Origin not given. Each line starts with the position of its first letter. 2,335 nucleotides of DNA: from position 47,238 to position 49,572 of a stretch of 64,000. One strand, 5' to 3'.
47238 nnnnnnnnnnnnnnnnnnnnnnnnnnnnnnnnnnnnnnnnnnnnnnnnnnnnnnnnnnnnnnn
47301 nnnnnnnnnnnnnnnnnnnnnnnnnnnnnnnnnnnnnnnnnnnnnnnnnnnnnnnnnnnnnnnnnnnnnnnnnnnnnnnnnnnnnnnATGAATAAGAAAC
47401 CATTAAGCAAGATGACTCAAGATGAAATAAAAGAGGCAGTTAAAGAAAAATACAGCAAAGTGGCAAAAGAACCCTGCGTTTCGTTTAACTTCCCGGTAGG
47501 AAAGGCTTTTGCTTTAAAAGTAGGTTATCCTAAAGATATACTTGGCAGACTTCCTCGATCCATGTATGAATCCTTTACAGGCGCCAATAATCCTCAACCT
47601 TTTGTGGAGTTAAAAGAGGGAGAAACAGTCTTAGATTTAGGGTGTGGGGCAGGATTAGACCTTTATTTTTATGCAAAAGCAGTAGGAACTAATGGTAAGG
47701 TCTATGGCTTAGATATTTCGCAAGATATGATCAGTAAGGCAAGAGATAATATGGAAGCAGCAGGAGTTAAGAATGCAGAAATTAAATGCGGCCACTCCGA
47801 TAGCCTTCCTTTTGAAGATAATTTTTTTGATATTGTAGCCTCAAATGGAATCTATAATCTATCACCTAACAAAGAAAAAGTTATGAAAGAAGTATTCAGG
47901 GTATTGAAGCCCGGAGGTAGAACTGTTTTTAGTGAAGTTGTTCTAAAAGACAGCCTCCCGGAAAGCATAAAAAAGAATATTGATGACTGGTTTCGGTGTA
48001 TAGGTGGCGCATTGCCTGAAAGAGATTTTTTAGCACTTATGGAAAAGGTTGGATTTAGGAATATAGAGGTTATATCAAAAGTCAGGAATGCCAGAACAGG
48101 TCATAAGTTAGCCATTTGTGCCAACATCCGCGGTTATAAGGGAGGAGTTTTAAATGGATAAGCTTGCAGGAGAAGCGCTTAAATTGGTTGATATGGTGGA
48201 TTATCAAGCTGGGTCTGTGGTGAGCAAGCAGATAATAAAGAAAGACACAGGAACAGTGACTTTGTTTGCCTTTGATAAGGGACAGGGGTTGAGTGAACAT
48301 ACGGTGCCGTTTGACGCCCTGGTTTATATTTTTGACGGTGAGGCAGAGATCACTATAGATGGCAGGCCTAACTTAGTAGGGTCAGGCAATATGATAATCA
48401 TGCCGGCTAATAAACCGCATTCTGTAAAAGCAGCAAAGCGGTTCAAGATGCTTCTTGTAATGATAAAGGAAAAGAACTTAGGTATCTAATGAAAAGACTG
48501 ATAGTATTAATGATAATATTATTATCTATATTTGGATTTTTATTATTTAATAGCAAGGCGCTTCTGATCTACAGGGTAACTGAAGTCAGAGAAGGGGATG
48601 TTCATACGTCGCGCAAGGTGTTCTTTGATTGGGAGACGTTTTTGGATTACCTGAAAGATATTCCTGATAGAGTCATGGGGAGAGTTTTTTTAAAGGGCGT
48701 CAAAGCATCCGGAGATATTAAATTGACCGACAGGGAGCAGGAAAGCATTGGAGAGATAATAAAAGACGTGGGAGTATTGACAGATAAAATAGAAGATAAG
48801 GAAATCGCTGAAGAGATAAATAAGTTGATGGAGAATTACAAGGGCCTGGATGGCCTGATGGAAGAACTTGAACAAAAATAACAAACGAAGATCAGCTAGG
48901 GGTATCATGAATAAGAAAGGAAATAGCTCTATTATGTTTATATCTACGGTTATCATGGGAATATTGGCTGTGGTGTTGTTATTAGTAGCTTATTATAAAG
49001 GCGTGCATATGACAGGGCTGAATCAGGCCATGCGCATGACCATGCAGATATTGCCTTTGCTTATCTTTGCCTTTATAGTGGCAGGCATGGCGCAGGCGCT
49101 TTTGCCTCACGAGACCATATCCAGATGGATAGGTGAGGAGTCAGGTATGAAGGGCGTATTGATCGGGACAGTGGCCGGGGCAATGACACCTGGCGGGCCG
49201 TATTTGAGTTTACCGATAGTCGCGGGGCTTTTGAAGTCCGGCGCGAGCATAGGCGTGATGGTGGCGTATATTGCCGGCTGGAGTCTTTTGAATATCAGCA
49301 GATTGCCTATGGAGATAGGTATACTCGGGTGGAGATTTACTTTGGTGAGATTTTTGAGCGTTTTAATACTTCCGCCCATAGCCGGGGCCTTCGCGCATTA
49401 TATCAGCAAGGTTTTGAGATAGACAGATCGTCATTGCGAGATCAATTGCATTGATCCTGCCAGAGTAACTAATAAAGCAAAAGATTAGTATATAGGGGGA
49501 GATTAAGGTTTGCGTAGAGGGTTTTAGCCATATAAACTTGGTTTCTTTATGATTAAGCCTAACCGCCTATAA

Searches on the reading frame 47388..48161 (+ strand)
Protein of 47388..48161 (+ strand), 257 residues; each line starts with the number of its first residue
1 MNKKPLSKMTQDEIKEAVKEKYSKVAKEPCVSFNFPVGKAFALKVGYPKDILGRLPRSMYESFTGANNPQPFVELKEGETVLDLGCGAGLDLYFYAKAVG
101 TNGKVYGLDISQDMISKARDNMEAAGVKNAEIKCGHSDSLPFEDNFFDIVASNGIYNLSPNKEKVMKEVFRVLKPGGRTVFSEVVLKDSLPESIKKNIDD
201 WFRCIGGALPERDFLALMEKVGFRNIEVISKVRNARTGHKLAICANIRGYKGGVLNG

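Call 9: search_protein_families(library=pfam, proteins=[window:47388-48161:+], max_evalue=0.01)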
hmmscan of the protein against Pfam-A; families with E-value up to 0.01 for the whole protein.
window:47388-48161:+ (257 aa): 20 families
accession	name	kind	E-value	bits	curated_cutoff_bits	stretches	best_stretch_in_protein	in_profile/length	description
PF13847.12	Methyltransf_31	-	3.9e-33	114.6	27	1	76-205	2-132/145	Methyltransferase domain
PF13649.12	Methyltransf_25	-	2.5e-24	86.2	27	1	81-177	1-97/97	Methyltransferase domain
PF01209.24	Ubie_methyltran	-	2.7e-22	79.7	20.1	1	75-184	45-154/233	ubiE/COQ5 methyltransferase family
PF08241.18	Methyltransf_11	-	8.7e-22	78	21.2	1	82-181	1-95/95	Methyltransferase domain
PF13489.12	Methyltransf_23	-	2.2e-15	57.2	27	1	75-227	20-163/164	Methyltransferase domain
PF08242.18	Methyltransf_12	-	5e-14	53.3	30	1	82-178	1-97/98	Methyltransferase domain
PF01135.25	PCMT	-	3.5e-09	37.2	20.3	1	72-180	68-170/210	Protein-L-isoaspartate(D-aspartate) O-methyltransferase (PCMT)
PF06325.19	PrmA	-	8.4e-09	35.8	22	1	75-203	159-278/296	Ribosomal protein L11 methyltransferase (PrmA)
PF02353.26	CMAS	-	1.8e-07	31.2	27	1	74-193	59-176/273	Mycolic acid cyclopropane synthetase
PF05175.20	MTS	-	2.5e-06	27.7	23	1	77-154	31-106/170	Methyltransferase small domain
PF07021.18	MetW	-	5.6e-05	23.3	21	1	75-173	11-102/193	Methionine biosynthesis protein MetW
PF20922.3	Anamorsin_N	-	8.1e-05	22.8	27.1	1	118-189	20-95/163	Anamorsin, N-terminal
PF01170.24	UPF0020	-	0.00013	22.2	22.3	1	101-169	75-144/197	RMKL-like, methyltransferase domain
PF13679.12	Methyltransf_32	-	0.00028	21.3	27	1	76-135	24-87/143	Methyltransferase domain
PF01189.24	Methyltr_RsmB-F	-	0.00038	20.6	27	0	74-137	5-68/199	16S rRNA methyltransferase RsmB/F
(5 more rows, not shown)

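Call 10: search_protein_families(library=ncbifam, proteins=[window:47388-48161:+], max_evalue=0.01)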
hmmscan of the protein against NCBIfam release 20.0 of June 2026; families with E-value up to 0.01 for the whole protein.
window:47388-48161:+ (257 aa): 76 families (the best 25 are shown)
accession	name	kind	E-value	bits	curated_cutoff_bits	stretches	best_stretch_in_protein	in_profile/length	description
NF041537.1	ArsM_AhpD_UU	exception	3e-72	243.3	510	1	4-231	3-230/345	arsenite methyltransferase/AhpD domain selenoprotein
NF041536.1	ArsM_DUF2284_UU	exception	1.5e-70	237.9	575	1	6-231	5-230/459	arsenite methyltransferase/DUF2284 domain selenoprotein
NF047649.1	MTase_UXPK_star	exception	3.8e-70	236.1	460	1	5-227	4-227/283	methyltransferase/UXPK-star double selenoprotein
NF008823.0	PRK11873.1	subfamily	2.2e-64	217.6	263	1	9-233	2-233/272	arsenite methyltransferase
NF040538.1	methyl_ArsM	equivalog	4.2e-35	121.6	500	2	142-235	167-260/356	arsinothricin biosynthesis methyltransferase ArsM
NF040539.1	AST_met_ArsM_2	exception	1.8e-25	90.3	240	1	72-230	51-212/262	putative arsinothricin biosynthesis methyltransferase ArsM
NF038099.1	AsSugarArsM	exception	2.7e-25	89.2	400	1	16-231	4-221/321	arsenosugar biosynthesis arsenite methyltransferase ArsM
NF045667.1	MTase_DVU1556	equivalog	1.5e-22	80.1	155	1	73-224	18-161/213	DVU_1556 family methyltransferase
NF001243.0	PRK00216.1-4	equivalog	1.5e-21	76.8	235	1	73-183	43-153/237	demethylmenaquinone methyltransferase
TIGR02752.1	MenG_heptapren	equivalog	4.8e-21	75.3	419.85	1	73-183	41-151/231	demethylmenaquinone methyltransferase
NF001240.0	PRK00216.1-1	equivalog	1.7e-20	73.1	378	1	74-184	60-171/251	bifunctional demethylmenaquinone methyltransferase/2-methoxy-6-polyprenyl-1,4-benzoquinol methylase UbiE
NF001244.0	PRK00216.1-5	equivalog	1.5e-19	70.2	216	1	74-188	45-160/236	bifunctional demethylmenaquinone methyltransferase/2-methoxy-6-polyprenyl-1,4-benzoquinol methylase UbiE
TIGR01934.1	MenG_MenH_UbiE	subfamily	1.8e-19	69.9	158.35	1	75-189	37-149/223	ubiquinone/menaquinone biosynthesis methyltransferase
NF052510.1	methyltran_MpqE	exception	7.1e-16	58.3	335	1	73-183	42-153/234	methyl-plastoquinone biosynthesis methyltransferase MpqE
NF007610.0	PRK10258.1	equivalog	2.4e-14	53.3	342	1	76-193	41-149/251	malonyl-ACP O-methyltransferase BioC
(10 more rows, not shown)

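Call 11: find_encoding_contigs(protein=window:47388-48161:+, flank=10000, max_places=10)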
Protein window:47388-48161:+ (257 aa): 2 contigs read that carry it; 2 places shown.
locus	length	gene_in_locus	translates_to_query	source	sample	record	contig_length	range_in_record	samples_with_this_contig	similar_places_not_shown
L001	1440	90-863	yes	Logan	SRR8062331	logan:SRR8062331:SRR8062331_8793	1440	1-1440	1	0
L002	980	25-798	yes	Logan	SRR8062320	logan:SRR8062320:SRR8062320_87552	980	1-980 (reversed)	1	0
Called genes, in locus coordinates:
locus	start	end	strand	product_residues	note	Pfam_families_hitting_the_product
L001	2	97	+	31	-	?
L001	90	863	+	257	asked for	PF13489:Methyltransf_23, PF01135:PCMT, PF01209:Ubie_methyltran, PF02353:CMAS, PF06325:PrmA, PF13649:Methyltransf_25, PF13847:Methyltransf_31, PF08241:Methyltransf_11, +2 more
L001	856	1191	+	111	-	PF02311:AraC_binding (weak), PF07883:Cupin_2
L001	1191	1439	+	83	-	?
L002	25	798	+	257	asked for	PF13489:Methyltransf_23, PF01135:PCMT, PF01209:Ubie_methyltran, PF02353:CMAS, PF06325:PrmA, PF13649:Methyltransf_25, PF13847:Methyltransf_31, PF08241:Methyltransf_11, +2 more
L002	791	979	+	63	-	?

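Call 25: find_homologous_proteins(query=window:47388-48161:+, max_evalue=1e-20)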
Query window:47388-48161:+ (257 aa): 6662 proteins with E <= 1e-20 among 8000 candidates; the best 120 are listed.
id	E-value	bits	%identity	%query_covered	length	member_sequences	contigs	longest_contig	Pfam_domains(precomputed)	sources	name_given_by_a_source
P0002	6.9e-169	578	100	100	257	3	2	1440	PF13847.13,PF13489.13,PF06325.20,PF02353.27,PF05175.21,PF13649.13,PF01135.26,PF01209.25,PF08241.19,PF08242.19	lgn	-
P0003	3.0e-149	513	90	97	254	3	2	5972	PF13847.13,PF13489.13,PF06325.20,PF02353.27,PF13649.13,PF01135.26,PF01209.25,PF08241.19,PF08242.19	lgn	-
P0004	1.9e-144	498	90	95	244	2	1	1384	PF07021.19,PF13847.13,PF13489.13,PF06325.20,PF02353.27,PF13649.13,PF01135.26,PF01209.25,PF08241.19,PF08242.19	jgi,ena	-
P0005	4.2e-144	497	86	97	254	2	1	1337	PF13847.13,PF13489.13,PF06325.20,PF13649.13,PF01135.26,PF01209.25,PF08241.19,PF08242.19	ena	-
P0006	3.0e-142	491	87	97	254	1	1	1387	PF13847.13,PF13489.13,PF06325.20,PF02353.27,PF13649.13,PF01135.26,PF01209.25,PF08241.19,PF08242.19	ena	-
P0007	6.1e-142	490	83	98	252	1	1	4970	PF13847.13,PF13489.13,PF06325.20,PF02353.27,PF13649.13,PF01135.26,PF01209.25,PF08241.19,PF08242.19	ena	-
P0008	1.4e-141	488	82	98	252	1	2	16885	PF13847.13,PF13489.13,PF06325.20,PF02353.27,PF05175.21,PF13649.13,PF01170.25,PF01135.26,PF01209.25,PF08241.19,PF08242.19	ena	-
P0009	2.7e-140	484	84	97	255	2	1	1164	PF07021.19,PF13847.13,PF13489.13,PF06325.20,PF02353.27,PF13649.13,PF01135.26,PF01209.25,PF08241.19,PF08242.19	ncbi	-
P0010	3.3e-140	484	81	98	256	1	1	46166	PF13847.13,PF13489.13,PF06325.20,PF02353.27,PF13649.13,PF01135.26,PF01209.25,PF08241.19,PF08242.19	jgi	jgi:SAM-dependent methyltransferase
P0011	3.4e-140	484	83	98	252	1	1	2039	PF13847.13,PF13489.13,PF06325.20,PF02353.27,PF05175.21,PF13649.13,PF01135.26,PF01209.25,PF08241.19,PF08242.19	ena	-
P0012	5.3e-140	483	83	98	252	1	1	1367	PF07021.19,PF13847.13,PF13489.13,PF06325.20,PF02353.27,PF13649.13,PF01135.26,PF01728.26,PF01209.25,PF08241.19,PF08242.19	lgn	-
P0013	2.8e-139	481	82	98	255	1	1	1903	PF13847.13,PF13489.13,PF06325.20,PF02353.27,PF13649.13,PF01135.26,PF01209.25,PF08241.19,PF08242.19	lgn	-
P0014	6.3e-139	480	82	98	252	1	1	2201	PF13847.13,PF13489.13,PF06325.20,PF02353.27,PF13649.13,PF01135.26,PF01209.25,PF08241.19,PF08242.19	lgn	-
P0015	7.9e-139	479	84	98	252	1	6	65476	PF07021.19,PF13847.13,PF13489.13,PF06325.20,PF02353.27,PF13649.13,PF01135.26,PF01209.25,PF08241.19,PF08242.19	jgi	jgi:ubiquinone/menaquinone biosynthesis C-methylase UbiE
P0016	9.0e-139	479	82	97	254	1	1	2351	PF13847.13,PF13489.13,PF06325.20,PF13649.13,PF01135.26,PF01209.25,PF08241.19,PF08242.19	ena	-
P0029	1.1e-137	476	83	97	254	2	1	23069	PF13847.13,PF13489.13,PF06325.20,PF13649.13,PF01135.26,PF01209.25,PF08241.19,PF08242.19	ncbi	-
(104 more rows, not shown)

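Call 26: find_encoding_contigs(protein=P0003, flank=4000, max_places=2)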
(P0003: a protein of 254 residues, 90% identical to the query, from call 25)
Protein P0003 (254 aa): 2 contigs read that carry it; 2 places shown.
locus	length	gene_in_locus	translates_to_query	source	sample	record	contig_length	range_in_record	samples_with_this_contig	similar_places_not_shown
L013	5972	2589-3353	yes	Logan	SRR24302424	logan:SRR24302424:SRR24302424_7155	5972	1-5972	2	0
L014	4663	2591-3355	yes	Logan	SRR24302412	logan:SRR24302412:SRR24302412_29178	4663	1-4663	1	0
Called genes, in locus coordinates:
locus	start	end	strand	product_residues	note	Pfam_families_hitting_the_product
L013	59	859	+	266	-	PF00929:RNase_T, PF16473:Rv2179c-like (faint)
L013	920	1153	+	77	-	-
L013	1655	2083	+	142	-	-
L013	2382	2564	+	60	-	PF11127:YgaP-like_TM (weak)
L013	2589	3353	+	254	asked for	PF01135:PCMT, PF01209:Ubie_methyltran, PF13489:Methyltransf_23, PF06325:PrmA, PF13847:Methyltransf_31, PF08241:Methyltransf_11, PF08242:Methyltransf_12, PF13649:Methyltransf_25, +1 more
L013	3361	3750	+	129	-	PF04186:FxsA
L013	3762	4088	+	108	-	PF07883:Cupin_2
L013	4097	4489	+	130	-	-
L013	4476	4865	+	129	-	-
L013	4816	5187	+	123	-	PF05973:Gp49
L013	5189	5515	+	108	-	PF13744:HTH_37, PF13560:HTH_31, PF13443:HTH_26 (weak), PF01381:HTH_3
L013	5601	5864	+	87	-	PF07883:Cupin_2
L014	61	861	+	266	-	PF00929:RNase_T, PF16473:Rv2179c-like (faint)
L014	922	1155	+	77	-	-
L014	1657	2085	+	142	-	-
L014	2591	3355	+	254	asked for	PF01135:PCMT, PF01209:Ubie_methyltran, PF13489:Methyltransf_23, PF06325:PrmA, PF13847:Methyltransf_31, PF08241:Methyltransf_11, PF08242:Methyltransf_12, PF13649:Methyltransf_25, +1 more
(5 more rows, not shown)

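Call 27: find_encoding_contigs(protein=P0015, flank=4000, max_places=2)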
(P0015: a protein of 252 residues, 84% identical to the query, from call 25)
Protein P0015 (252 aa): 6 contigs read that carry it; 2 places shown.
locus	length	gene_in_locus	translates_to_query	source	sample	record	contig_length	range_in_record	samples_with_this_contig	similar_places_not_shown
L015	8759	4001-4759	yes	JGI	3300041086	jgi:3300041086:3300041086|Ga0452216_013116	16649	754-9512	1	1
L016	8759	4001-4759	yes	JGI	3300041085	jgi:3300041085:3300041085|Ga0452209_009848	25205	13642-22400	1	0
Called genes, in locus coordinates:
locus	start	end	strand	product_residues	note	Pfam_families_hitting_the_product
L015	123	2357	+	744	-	PF02310:B12-binding, PF04055:Radical_SAM, PF25062:ARM_TT21_N (faint), PF00515:TPR_1 (faint), PF07719:TPR_2 (faint), PF13174:TPR_6 (faint), PF12895:ANAPC3, PF13424:TPR_12 (weak), +8 more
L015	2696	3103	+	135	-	PF07238:PilZ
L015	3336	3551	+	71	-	-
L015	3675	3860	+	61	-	PF21742:DUF6868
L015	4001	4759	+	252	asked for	PF01135:PCMT, PF01209:Ubie_methyltran, PF02353:CMAS (weak), PF13489:Methyltransf_23, PF13847:Methyltransf_31, PF08241:Methyltransf_11, PF08242:Methyltransf_12, PF13649:Methyltransf_25, +2 more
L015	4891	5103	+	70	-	-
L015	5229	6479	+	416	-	PF01841:Transglut_core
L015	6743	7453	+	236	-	PF00535:Glycos_transf_2, PF10111:Glyco_tranf_2_2 (weak)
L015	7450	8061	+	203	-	PF01983:CofC, PF09837:DUF2064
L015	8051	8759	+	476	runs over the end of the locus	PF00890:FAD_binding_2 (faint), PF01134:GIDA (weak), PF01266:DAO (faint), PF07992:Pyr_redox_2, PF12831:FAD_oxidored (weak), PF13738:Pyr_redox_3 (weak), PF00070:Pyr_redox, PF02852:Pyr_redox_dim, +2 more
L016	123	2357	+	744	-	PF02310:B12-binding, PF04055:Radical_SAM, PF25062:ARM_TT21_N (faint), PF00515:TPR_1 (faint), PF07719:TPR_2 (faint), PF13174:TPR_6 (faint), PF12895:ANAPC3, PF13424:TPR_12 (weak), +8 more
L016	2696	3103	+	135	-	PF07238:PilZ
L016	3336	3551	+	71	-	-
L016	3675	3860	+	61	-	PF21742:DUF6868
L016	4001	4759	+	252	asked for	PF01135:PCMT, PF01209:Ubie_methyltran, PF02353:CMAS (weak), PF13489:Methyltransf_23, PF13847:Methyltransf_31, PF08241:Methyltransf_11, PF08242:Methyltransf_12, PF13649:Methyltransf_25, +2 more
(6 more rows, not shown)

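Call 28: find_encoding_contigs(protein=P0029, flank=4000, max_places=2)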
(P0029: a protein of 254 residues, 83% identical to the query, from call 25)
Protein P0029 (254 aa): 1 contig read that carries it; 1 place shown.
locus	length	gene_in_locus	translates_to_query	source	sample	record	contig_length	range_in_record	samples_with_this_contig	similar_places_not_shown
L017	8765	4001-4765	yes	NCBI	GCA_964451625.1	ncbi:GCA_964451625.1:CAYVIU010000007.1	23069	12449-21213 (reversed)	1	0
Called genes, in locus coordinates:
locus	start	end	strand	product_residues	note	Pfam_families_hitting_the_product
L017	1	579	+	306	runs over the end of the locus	-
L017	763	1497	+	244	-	PF00535:Glycos_transf_2 (weak)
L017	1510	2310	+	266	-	-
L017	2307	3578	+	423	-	PF20706:GT4-conflict, PF00534:Glycos_transf_1, PF13692:Glyco_trans_1_4, PF13524:Glyco_trans_1_2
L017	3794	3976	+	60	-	PF11127:YgaP-like_TM (weak)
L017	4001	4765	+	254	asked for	PF01135:PCMT, PF01209:Ubie_methyltran, PF06325:PrmA (weak), PF13489:Methyltransf_23, PF13847:Methyltransf_31, PF08241:Methyltransf_11, PF08242:Methyltransf_12, PF13649:Methyltransf_25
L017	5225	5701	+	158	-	-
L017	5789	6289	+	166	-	-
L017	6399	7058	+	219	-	PF04989:RMNT_CmcI, PF13578:Methyltransf_24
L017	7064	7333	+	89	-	-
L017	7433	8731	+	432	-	PF04851:ResIII, PF00270:DEAD, PF00271:Helicase_C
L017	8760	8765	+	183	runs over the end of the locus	PF00160:Pro_isomerase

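Call 32: find_encoding_contigs(protein=P0007, flank=4000, max_places=2)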
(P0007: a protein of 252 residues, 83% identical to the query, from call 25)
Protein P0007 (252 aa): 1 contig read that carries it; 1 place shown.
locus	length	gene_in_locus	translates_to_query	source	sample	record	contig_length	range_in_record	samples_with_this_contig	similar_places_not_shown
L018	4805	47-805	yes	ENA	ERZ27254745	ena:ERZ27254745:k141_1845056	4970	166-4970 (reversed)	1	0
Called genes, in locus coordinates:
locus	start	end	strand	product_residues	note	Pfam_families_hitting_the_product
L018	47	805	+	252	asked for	PF01135:PCMT, PF01209:Ubie_methyltran, PF02353:CMAS (weak), PF13489:Methyltransf_23, PF13847:Methyltransf_31, PF08241:Methyltransf_11, PF08242:Methyltransf_12, PF13649:Methyltransf_25, +1 more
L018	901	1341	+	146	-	PF02082:Rrf2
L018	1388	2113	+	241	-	PF01507:PAPS_reduct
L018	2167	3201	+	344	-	PF01384:PHO4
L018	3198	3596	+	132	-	PF01398:JAB (weak), PF14464:Prok-JAB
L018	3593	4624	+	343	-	PF05201:GlutR_N, PF01488:Shikimate_DH, PF13241:NAD_binding_7 (weak)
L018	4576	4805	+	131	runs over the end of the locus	?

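Call 33: find_encoding_contigs(protein=P0004, flank=2000, max_places=2)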
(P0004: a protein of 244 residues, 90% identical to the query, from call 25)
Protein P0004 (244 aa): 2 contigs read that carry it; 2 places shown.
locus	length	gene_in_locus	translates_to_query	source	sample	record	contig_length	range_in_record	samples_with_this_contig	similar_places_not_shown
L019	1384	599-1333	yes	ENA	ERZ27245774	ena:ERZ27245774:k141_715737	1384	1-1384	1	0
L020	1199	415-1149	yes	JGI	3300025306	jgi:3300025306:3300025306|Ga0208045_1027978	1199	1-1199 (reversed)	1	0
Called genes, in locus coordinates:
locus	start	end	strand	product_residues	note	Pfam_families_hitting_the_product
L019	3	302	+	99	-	?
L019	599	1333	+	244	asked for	PF01135:PCMT (weak), PF06325:PrmA (weak), PF13489:Methyltransf_23, PF01209:Ubie_methyltran, PF13847:Methyltransf_31, PF08241:Methyltransf_11, PF08242:Methyltransf_12, PF13649:Methyltransf_25, +2 more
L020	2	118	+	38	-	?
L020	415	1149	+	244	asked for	PF01135:PCMT (weak), PF06325:PrmA (weak), PF13489:Methyltransf_23, PF01209:Ubie_methyltran, PF13847:Methyltransf_31, PF08241:Methyltransf_11, PF08242:Methyltransf_12, PF13649:Methyltransf_25, +2 more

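Call 69: search_solved_structures(query=window:47388-48161:+, max_evalue=1e-10, show_alignments=1)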
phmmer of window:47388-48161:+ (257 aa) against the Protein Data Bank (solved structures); distinct sequences matched with E-value up to 1e-10: 15.
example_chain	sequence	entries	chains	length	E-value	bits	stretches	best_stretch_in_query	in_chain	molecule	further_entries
5evj_A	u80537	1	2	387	8.1e-29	104.1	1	10-225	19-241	Arsenite methyltransferase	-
5eg5_A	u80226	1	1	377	1.8e-26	96.4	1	47-230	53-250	Arsenic methyltransferase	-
4kw7_A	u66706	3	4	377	6.4e-26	94.6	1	47-230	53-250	Arsenic methyltransferase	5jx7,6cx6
4fr0_A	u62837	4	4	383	6.8e-26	94.5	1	47-230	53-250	Arsenic methyltransferase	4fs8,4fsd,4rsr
8xt7_A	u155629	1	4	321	7.6e-22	81.2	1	78-225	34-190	Arsenite methyltransferase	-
5wp5_A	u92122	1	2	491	2.8e-16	63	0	73-185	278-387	Phosphomethylethanolamine N-methyltransferase 2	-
3dh0_A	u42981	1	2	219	1.1e-15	61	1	74-176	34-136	SAM dependent methyltransferase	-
3bus_A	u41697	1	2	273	4.1e-15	59.2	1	72-209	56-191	Methyltransferase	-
5wp4_A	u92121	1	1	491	1.5e-14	57.3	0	65-191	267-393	Phosphoethanolamine N-methyltransferase 1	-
6uak_A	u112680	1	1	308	6.5e-14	55.2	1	75-187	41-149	SAM dependent methyltransferase LahSB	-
3mgg_A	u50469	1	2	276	1.7e-13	53.8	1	78-228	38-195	Methyltransferase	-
1ve3_A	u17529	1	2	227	4e-13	52.7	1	73-196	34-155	hypothetical protein PH0226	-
8zc8_A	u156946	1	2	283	5.9e-12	48.8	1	75-186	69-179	MitM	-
21zq_A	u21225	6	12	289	6.2e-12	48.8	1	75-186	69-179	MitM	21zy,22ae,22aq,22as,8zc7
4ine_A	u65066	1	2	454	7.5e-11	45.2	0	72-181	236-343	Protein PMT-2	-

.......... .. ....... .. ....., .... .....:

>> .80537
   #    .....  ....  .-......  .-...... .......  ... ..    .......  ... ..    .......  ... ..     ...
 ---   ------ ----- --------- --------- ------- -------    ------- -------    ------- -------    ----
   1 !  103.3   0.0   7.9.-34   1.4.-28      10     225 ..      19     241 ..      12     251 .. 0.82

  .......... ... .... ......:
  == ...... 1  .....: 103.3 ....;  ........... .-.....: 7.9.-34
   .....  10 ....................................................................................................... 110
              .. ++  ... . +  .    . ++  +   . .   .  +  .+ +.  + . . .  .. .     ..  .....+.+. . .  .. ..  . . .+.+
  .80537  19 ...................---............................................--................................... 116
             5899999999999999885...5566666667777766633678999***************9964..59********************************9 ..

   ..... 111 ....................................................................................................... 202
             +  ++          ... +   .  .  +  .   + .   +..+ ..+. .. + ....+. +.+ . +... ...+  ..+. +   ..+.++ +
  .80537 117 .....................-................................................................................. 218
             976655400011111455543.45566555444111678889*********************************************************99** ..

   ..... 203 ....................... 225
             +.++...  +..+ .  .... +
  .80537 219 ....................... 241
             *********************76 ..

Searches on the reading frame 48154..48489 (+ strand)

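Call 9: search_protein_families(library=pfam, proteins=[window:48154-48489:+], max_evalue=0.01)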
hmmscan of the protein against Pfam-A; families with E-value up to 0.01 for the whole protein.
window:48154-48489:+ (111 aa): 4 families
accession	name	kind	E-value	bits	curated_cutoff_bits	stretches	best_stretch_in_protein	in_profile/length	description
PF07883.17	Cupin_2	-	5.8e-09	36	27.2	1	38-102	3-69/70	Cupin domain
PF02311.25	AraC_binding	-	7.1e-06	26.2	21.1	1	42-95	12-65/135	AraC-like ligand binding domain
PF06249.18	EutQ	-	0.00067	19.9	21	1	47-98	89-140/152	Ethanolamine utilisation protein EutQ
PF14525.12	AraC_binding_2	-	0.00097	19.3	27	1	55-110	57-113/173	AraC-binding-like domain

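Call 10: search_protein_families(library=ncbifam, proteins=[window:48154-48489:+], max_evalue=0.01)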
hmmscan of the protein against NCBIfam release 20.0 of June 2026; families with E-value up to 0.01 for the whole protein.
window:48154-48489:+ (111 aa): 2 families
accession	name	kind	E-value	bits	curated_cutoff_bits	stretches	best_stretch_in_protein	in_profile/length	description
TIGR03214.2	ura-cupin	equivalog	0.0047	16.4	200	1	41-104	55-121/249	(S)-ureidoglycine aminohydrolase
NF049940.1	MandnitrLy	equivalog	0.008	16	140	1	16-108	15-111/130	(R)-mandelonitrile lyase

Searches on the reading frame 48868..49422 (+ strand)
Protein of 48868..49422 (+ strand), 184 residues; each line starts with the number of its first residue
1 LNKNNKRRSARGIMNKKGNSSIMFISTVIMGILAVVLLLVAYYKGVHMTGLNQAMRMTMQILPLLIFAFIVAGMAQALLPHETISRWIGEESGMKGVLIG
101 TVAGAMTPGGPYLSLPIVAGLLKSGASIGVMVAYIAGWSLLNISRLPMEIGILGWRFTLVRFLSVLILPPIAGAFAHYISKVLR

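Call 9: search_protein_families(library=pfam, proteins=[window:48868-49422:+], max_evalue=0.01)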
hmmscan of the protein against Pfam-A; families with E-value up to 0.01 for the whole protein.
window:48868-49422:+ (184 aa): 1 family
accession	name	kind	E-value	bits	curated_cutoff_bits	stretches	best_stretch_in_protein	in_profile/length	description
PF03773.19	ArsP_1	-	2.7e-16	60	32.3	1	56-178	11-133/294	Predicted permease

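Call 10: search_protein_families(library=ncbifam, proteins=[window:48868-49422:+], max_evalue=0.01)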
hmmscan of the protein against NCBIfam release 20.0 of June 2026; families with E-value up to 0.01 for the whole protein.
window:48868-49422:+ (184 aa): 2 families
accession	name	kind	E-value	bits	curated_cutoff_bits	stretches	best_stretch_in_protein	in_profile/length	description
NF040736.1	efflux_SaoE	equivalog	5.4e-09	35.8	325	1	63-180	20-136/352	efflux transporter SaoE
NF033936.1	CuZnOut_SO0444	equivalog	5.7e-07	29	300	1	56-177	3-123/351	SO_0444 family Cu/Zn efflux transporter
